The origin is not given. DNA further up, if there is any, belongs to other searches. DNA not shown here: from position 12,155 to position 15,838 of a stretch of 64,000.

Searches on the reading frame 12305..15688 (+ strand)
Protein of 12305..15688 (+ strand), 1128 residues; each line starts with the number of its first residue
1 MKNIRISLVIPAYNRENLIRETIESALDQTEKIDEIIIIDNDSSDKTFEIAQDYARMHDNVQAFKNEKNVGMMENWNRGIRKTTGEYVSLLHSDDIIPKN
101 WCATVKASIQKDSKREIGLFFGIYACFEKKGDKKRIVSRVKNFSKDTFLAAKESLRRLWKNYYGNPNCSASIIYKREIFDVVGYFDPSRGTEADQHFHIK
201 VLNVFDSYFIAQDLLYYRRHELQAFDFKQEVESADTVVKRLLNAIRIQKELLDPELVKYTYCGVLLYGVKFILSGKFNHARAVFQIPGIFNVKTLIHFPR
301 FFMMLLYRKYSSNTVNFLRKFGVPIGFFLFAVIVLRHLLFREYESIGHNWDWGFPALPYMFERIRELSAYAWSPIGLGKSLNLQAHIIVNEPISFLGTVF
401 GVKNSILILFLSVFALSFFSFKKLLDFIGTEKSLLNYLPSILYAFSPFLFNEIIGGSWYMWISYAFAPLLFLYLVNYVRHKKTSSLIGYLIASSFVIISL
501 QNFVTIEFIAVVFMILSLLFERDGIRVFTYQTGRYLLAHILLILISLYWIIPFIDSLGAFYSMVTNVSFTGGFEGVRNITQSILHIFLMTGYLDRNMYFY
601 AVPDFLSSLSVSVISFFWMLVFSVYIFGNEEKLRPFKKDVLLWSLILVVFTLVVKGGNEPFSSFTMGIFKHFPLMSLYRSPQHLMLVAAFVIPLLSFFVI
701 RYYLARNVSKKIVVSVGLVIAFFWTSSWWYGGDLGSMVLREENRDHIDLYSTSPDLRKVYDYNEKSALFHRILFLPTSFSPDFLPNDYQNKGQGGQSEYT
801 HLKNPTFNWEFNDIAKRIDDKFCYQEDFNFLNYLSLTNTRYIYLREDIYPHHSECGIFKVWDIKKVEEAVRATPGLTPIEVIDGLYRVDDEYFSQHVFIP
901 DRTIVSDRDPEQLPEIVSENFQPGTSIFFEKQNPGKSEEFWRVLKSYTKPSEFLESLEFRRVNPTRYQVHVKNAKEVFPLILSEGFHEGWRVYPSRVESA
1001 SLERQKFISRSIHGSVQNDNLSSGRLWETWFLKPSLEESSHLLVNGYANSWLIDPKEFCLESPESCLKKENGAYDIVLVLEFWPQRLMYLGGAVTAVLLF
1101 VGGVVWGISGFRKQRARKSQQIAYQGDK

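Call 34: search_protein_families(library=pfam, proteins=[window:12305-15688:+], max_evalue=0.00001)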
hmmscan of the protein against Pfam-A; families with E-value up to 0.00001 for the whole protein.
window:12305-15688:+ (1128 aa): 3 families
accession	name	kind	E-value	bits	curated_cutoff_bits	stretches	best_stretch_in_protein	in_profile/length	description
PF00535.33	Glycos_transf_2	-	1.1e-30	107.2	23.3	1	7-180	1-165/168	Glycosyl transferase family 2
PF13641.12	Glyco_tranf_2_3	-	5.2e-10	40.2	27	1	6-100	3-102/230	Glycosyltransferase like family 2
PF10111.15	Glyco_tranf_2_2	-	2.2e-07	31.1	27.3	1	7-214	1-213/276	Glycosyltransferase like family 2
